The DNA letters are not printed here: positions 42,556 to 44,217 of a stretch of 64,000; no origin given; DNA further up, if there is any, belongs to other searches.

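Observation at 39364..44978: Coupled operon: membrane protein, SufC, SufBD, B12-binding radical SAM, FNR-like reductase and ferredoxin inside a glycosylation island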

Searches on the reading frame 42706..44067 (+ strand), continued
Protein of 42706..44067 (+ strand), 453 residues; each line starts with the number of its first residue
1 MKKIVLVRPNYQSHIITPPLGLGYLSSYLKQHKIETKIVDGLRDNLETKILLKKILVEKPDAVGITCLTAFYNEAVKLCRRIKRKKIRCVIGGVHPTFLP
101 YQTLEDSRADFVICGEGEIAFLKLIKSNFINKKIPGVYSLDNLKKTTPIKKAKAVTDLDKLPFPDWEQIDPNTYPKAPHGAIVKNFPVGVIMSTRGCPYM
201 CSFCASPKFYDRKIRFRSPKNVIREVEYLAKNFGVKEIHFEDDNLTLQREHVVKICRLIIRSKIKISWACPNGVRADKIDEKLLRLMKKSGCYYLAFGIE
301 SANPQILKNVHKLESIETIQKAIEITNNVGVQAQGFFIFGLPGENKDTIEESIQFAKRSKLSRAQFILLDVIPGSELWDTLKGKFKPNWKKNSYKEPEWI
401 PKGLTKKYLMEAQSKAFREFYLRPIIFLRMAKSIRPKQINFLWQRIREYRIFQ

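Call 16: find_encoding_contigs(protein=P0012, flank=10000, max_places=3)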
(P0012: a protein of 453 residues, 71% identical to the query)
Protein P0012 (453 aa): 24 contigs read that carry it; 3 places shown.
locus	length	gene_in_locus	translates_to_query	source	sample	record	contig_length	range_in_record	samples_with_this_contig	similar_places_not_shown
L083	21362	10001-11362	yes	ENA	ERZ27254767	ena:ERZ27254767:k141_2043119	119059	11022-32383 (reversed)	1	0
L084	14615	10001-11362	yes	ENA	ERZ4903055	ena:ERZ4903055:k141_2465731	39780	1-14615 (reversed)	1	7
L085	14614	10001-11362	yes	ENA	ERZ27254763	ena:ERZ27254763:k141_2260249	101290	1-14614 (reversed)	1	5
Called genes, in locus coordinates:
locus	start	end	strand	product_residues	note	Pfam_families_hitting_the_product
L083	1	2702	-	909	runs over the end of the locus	PF00754:F5_F8_type_C, PF22633:F5_F8_type_C_2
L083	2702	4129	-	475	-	PF01593:Amino_oxidase, PF13450:NAD_binding_8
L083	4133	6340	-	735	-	PF13231:PMT_2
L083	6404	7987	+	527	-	PF02310:B12-binding, PF04055:Radical_SAM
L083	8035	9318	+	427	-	PF00070:Pyr_redox (faint), PF01266:DAO, PF01593:Amino_oxidase, PF03486:HI0933_like (faint), PF07992:Pyr_redox_2 (faint), PF13450:NAD_binding_8, PF13454:NAD_binding_9 (faint)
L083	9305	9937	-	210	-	PF13489:Methyltransf_23, PF01209:Ubie_methyltran, PF02353:CMAS (weak), PF07021:MetW, PF13847:Methyltransf_31, PF08241:Methyltransf_11, PF08242:Methyltransf_12, PF13649:Methyltransf_25, +1 more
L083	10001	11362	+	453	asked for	PF02310:B12-binding, PF04055:Radical_SAM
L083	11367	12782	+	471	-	PF02310:B12-binding, PF04055:Radical_SAM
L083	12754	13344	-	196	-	PF00132:Hexapep, PF14602:Hexapep_2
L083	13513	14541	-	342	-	PF13384:HTH_23 (weak), PF13551:HTH_29 (weak), PF13592:HTH_33, PF13358:DDE_3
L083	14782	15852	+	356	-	PF01370:Epimerase, PF04321:RmlD_sub_bind, PF16363:GDP_Man_Dehyd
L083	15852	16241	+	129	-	-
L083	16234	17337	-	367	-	PF00155:Aminotran_1_2, PF01041:DegT_DnrJ_EryC1, PF00266:Aminotran_5 (weak)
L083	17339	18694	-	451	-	PF13489:Methyltransf_23, PF00535:Glycos_transf_2, PF10111:Glyco_tranf_2_2 (weak)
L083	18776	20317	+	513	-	-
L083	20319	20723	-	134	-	PF18915:DUF5667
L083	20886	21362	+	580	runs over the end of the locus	-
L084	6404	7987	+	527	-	PF02310:B12-binding, PF04055:Radical_SAM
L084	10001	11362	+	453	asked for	PF02310:B12-binding, PF04055:Radical_SAM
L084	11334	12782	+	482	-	PF02310:B12-binding, PF04055:Radical_SAM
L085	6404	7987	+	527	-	PF02310:B12-binding, PF04055:Radical_SAM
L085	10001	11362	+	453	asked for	PF02310:B12-binding, PF04055:Radical_SAM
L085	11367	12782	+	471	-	PF02310:B12-binding, PF04055:Radical_SAM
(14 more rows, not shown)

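Call 17: find_encoding_contigs(protein=P0006, flank=10000, max_places=2)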
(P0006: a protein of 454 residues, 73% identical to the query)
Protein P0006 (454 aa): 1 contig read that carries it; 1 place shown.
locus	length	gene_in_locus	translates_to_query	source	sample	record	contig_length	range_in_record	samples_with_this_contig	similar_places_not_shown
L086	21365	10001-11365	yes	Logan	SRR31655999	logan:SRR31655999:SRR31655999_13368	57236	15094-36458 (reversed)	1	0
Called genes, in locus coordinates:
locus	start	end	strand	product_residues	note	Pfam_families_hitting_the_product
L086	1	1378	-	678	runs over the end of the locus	PF02366:PMT (weak), PF13231:PMT_2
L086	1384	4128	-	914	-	PF00754:F5_F8_type_C, PF22633:F5_F8_type_C_2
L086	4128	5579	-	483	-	PF00070:Pyr_redox (faint), PF01266:DAO (faint), PF06100:MCRA (faint), PF07992:Pyr_redox_2 (faint), PF01593:Amino_oxidase, PF13450:NAD_binding_8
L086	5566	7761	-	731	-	PF13231:PMT_2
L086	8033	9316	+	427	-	PF00070:Pyr_redox (faint), PF01266:DAO, PF01593:Amino_oxidase, PF03486:HI0933_like (faint), PF07992:Pyr_redox_2 (faint), PF13450:NAD_binding_8, PF13454:NAD_binding_9 (faint)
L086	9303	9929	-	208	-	PF01209:Ubie_methyltran, PF13489:Methyltransf_23, PF06325:PrmA, PF07021:MetW, PF13847:Methyltransf_31, PF08241:Methyltransf_11, PF08242:Methyltransf_12, PF13649:Methyltransf_25, +1 more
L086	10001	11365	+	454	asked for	PF02310:B12-binding, PF04055:Radical_SAM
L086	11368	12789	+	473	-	PF02310:B12-binding, PF04055:Radical_SAM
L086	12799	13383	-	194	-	PF01209:Ubie_methyltran, PF08241:Methyltransf_11, PF08242:Methyltransf_12, PF13489:Methyltransf_23, PF13649:Methyltransf_25, PF13847:Methyltransf_31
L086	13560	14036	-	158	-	PF18915:DUF5667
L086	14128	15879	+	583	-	-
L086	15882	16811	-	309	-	PF13489:Methyltransf_23, PF07021:MetW (weak), PF08241:Methyltransf_11, PF08242:Methyltransf_12, PF13649:Methyltransf_25, PF13847:Methyltransf_31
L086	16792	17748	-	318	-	PF00535:Glycos_transf_2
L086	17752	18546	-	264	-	PF00106:adh_short, PF13561:adh_short_C2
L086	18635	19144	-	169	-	PF02779:Transket_pyr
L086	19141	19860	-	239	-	PF00456:Transketolase_N, PF13292:DXP_synthase_N, PF02775:TPP_enzyme_C (weak)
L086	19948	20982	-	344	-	PF00535:Glycos_transf_2, PF10111:Glyco_tranf_2_2, PF13641:Glyco_tranf_2_3, PF13632:Glyco_trans_2_3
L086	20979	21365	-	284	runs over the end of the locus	PF00535:Glycos_transf_2, PF10111:Glyco_tranf_2_2 (weak), PF13641:Glyco_tranf_2_3 (weak)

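Call 18: find_encoding_contigs(protein=P0007, flank=10000, max_places=2)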
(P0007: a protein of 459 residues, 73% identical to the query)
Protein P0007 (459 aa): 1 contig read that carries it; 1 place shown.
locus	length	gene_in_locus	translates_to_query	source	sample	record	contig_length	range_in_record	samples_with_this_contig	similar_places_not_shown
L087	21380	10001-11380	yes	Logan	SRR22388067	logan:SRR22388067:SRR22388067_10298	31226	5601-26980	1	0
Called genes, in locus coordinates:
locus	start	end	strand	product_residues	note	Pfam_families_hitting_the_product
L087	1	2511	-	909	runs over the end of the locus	PF00754:F5_F8_type_C, PF22633:F5_F8_type_C_2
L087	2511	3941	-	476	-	PF06100:MCRA (weak), PF07992:Pyr_redox_2 (faint), PF13450:NAD_binding_8, PF01593:Amino_oxidase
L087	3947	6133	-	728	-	PF02366:PMT, PF13231:PMT_2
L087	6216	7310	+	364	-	PF13353:Fer4_12 (faint), PF04055:Radical_SAM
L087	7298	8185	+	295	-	PF00535:Glycos_transf_2, PF10111:Glyco_tranf_2_2, PF13641:Glyco_tranf_2_3, PF13632:Glyco_trans_2_3 (weak)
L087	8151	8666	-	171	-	PF18915:DUF5667 (weak)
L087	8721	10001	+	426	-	PF00070:Pyr_redox (faint), PF01266:DAO, PF01593:Amino_oxidase, PF01946:Thi4 (faint), PF07992:Pyr_redox_2 (faint), PF13450:NAD_binding_8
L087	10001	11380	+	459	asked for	PF02310:B12-binding, PF04055:Radical_SAM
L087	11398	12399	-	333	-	PF00535:Glycos_transf_2, PF10111:Glyco_tranf_2_2, PF13641:Glyco_tranf_2_3, PF13632:Glyco_trans_2_3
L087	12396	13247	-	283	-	PF00535:Glycos_transf_2, PF10111:Glyco_tranf_2_2, PF13641:Glyco_tranf_2_3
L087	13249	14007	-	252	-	PF00535:Glycos_transf_2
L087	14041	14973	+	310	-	PF00535:Glycos_transf_2, PF10111:Glyco_tranf_2_2 (weak)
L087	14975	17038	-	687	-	PF13231:PMT_2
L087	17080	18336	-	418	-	-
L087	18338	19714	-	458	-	-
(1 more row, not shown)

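Call 40: list_cluster_members(proteins=[P0001, P0121, P0241, P0245, P0122])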
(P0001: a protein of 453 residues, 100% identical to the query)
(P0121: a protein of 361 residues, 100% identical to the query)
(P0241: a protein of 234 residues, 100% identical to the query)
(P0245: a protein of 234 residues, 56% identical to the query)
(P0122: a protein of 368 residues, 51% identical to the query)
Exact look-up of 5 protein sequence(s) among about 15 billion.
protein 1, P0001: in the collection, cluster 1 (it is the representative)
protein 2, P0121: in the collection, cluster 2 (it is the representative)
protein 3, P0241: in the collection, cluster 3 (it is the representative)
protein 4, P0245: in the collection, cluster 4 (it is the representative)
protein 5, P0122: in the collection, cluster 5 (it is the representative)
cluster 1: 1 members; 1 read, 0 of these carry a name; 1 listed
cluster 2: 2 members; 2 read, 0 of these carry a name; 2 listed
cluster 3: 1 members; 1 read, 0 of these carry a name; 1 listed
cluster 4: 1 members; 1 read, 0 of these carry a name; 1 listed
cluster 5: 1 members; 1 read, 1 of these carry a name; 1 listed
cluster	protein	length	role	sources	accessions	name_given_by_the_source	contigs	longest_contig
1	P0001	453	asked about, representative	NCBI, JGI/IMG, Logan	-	-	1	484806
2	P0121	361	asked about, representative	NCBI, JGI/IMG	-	-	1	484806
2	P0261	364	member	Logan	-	-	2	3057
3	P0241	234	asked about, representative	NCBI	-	-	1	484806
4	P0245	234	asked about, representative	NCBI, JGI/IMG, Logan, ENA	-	-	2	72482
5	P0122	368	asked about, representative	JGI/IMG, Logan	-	hypothetical protein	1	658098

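Call 41: search_solved_structures(query=A1, max_evalue=0.001)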
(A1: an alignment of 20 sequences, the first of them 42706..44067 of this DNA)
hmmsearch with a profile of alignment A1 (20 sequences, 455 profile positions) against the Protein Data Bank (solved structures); distinct sequences matched with E-value up to 0.001: 8.
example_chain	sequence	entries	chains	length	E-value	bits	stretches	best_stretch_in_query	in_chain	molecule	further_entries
6fd2_B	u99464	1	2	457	1.1e-23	87.3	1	185-380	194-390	Putative apramycin biosynthetic oxidoreductase 4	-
9ccb_A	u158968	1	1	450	7.4e-22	81.4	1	191-383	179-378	Radical SAM core domain-containing protein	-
5ul2_A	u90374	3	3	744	2e-14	56.8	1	19-359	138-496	OxsB protein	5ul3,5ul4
6wte_A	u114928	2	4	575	1.4e-12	50.8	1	3-354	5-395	B12-binding domain-containing protein | Tryptophan-C2-methyltransferase containing B12-binding domain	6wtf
7kdx_A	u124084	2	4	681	2.6e-09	40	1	58-353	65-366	Methyltransferase TokK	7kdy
2qgq_A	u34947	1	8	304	1.3e-08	37.7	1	187-400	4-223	Protein TM_1862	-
4jc0_A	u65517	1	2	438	2e-08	37.1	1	186-397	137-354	Ribosomal protein S12 methylthiotransferase RimO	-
9n1b_A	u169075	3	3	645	3.2e-06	29.8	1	154-353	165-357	Radical SAM protein | Radical SAM enzyme CysS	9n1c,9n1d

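Call 47: search_protein_families(library=pfam, proteins=[L033:11344-12783:+], max_evalue=0.001)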
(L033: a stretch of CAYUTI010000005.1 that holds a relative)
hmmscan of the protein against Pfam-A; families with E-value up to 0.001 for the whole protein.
L033:11344-12783:+ (479 aa): 6 families
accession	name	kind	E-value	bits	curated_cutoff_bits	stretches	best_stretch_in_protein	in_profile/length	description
PF01593.30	Amino_oxidase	-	3.2e-17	63.4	19.8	1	12-445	2-442/443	Flavin containing amine oxidoreductase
PF13450.12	NAD_binding_8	-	1e-12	48.6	21.9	1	6-72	1-68/68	NAD(P)-binding Rossmann-like domain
PF01946.23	Thi4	-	1.6e-06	28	26.2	1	4-39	20-55/235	Thi4 family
PF01266.30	DAO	-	2.1e-06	28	27.9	1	4-39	2-37/353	FAD dependent oxidoreductase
PF13738.12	Pyr_redox_3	-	2.6e-06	27.3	30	1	5-37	1-33/305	Pyridine nucleotide-disulphide oxidoreductase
PF00890.30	FAD_binding_2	-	8.9e-05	22.3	20.4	1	4-43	2-37/414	FAD binding domain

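Call 56: search_protein_families(library=pfam, proteins=[L083:18776-20317:+, L086:14128-15879:+], max_evalue=5)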
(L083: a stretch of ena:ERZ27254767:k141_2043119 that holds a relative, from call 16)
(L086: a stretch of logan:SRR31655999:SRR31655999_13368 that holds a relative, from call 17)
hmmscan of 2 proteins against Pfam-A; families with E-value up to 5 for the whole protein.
L083:18776-20317:+ (513 aa): 0 families

L086:14128-15879:+ (583 aa): 0 families

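Call 72: predict_structure(alignment_id=A1)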
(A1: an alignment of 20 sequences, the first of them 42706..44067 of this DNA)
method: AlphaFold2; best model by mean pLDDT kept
length: 453 residues; sequences in the alignment: 20
mean_pLDDT: 91.0   pTM: 0.90
mean pLDDT of the five models: 91.0, 88.8, 87.9, 71.4, 67.0
residues with pLDDT >= 90: 318; 70-90: 119; 50-70: 16; < 50: 0
segments of 3 or more residues with pLDDT < 50: none
pLDDT, mean of each block of 10 residues (from residue 1): 94 85 98 98 95 98 93 93 98 92 96 96 96 92 88 93 97 81 85 87 74 92 98 96 86 98 95 90 98 94 94 94 97 94 95 97 90 83 77 70 92 94 89 79 80 68
secondary structure, 60 per line:
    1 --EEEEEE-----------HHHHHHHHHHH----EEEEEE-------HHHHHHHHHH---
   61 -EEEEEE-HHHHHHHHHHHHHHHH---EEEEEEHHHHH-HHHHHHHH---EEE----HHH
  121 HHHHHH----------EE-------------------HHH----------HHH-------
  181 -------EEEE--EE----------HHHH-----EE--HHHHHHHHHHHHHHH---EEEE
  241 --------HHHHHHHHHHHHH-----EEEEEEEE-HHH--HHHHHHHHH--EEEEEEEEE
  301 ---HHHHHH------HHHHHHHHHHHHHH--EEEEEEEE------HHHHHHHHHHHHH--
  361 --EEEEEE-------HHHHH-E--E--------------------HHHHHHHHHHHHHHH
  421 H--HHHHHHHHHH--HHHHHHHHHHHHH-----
elements in order: E3-8 H20-30 E35-40 H48-57 E62-67 H69-84 E88-93 H94-98 H100-107 E111-113 H118-126 E188-191 H206-209 H219-233 E237-240 H249-261 E267-274 H281-289 E292-300 H304-309 H316-329 E332-339 H346-358 E363-368 H376-380 H406-421 H424-433 H436-448

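Call 75: fold_search(model_id=the predicted structure, library=pdb)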
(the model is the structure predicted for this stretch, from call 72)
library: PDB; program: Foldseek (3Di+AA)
matches with E <= 10: 1884; with E <= 0.001: 130
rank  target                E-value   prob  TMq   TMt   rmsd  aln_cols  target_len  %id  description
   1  6fd2_A                1.4e-24  1.00  0.77  0.77   6.0       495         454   18  Radical SAM 1,2-diol dehydratase AprD4 in complex with its substrate paromamine (released 2018-01-17)
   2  6fd2_B                4.2e-24  1.00  0.76  0.76   5.5       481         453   18  Radical SAM 1,2-diol dehydratase AprD4 in complex with its substrate paromamine (released 2018-01-17)
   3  9ccb                  5.9e-23  1.00  0.70  0.75   6.6       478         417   20  X-ray crystal structure of methyl-coenzyme M reductase glutamine methylase (MgmA) from Methanothermobacter marburgensis  (released 2025-01-01)
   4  6wte_B                7.8e-23  1.00  0.68  0.59   7.3       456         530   20  Structure of radical S-adenosylmethionine methyltransferase, TsrM, from Kitasatospora setae with cobalamin and [4Fe-4S (released 2020-12-23)
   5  6wte_A                9.9e-23  1.00  0.68  0.55   7.0       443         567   20  Structure of radical S-adenosylmethionine methyltransferase, TsrM, from Kitasatospora setae with cobalamin and [4Fe-4S (released 2020-12-23)
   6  6wtf_A                2.0e-22  1.00  0.70  0.59   4.7       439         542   19  Structure of radical S-adenosylmethionine methyltransferase, TsrM, from Kitasatospora setae with tryptophan substrate  (released 2020-12-23)
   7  6wtf_B                2.5e-22  1.00  0.75  0.63   5.8       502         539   18  Structure of radical S-adenosylmethionine methyltransferase, TsrM, from Kitasatospora setae with tryptophan substrate  (released 2020-12-23)
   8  5ul4                  2.9e-20  1.00  0.65  0.42   9.7       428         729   21  Structure of Cobalamin-dependent S-adenosylmethionine radical enzyme OxsB with aqua-cobalamin and S-adenosylmethionine b (released 2017-04-19)
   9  5ul3                  1.6e-19  1.00  0.66  0.43   9.5       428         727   20  Structure of Cobalamin-dependent S-adenosylmethionine radical enzyme OxsB with aqua-cobalamin bound (released 2017-04-19)
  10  5ul2                  1.2e-18  1.00  0.72  0.47   6.4       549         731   18  Structure of Apo, SeMet-labeled Cobalamin-dependent S-adenosylmethionine radical enzyme OxsB (released 2017-04-19)
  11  9n1b                  8.2e-18  1.00  0.72  0.54   6.7       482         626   16  Crystal structure of CysS from Corallococcus sp. CA054B with 5'-deoxyadenosine, methionine, and pantetheinylated 3-metho (released 2026-01-28)
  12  7kdx_A                1.5e-17  1.00  0.69  0.49   7.5       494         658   16  Crystal structure of Streptomyces tokunonesis TokK with hydroxycobalamin, 5'-deoxyadenosine, and methionine (released 2022-01-12)
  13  9n1c                  3.5e-17  1.00  0.72  0.54   6.6       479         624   16  Crystal structure of CysS from Corallococcus sp. CA054B with 5'-deoxyadenosine, methionine, and pantetheinylated 3-ethox (released 2026-01-28)
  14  7kdx_B                3.7e-17  1.00  0.71  0.50   7.3       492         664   16  Crystal structure of Streptomyces tokunonesis TokK with hydroxycobalamin, 5'-deoxyadenosine, and methionine (released 2022-01-12)
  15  9n1d                  6.2e-17  1.00  0.71  0.52   4.6       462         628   16  Crystal structure of CysS from Corallococcus sp. CA054B with 5'-deoxyadenosine and methionine bound (released 2026-01-28)
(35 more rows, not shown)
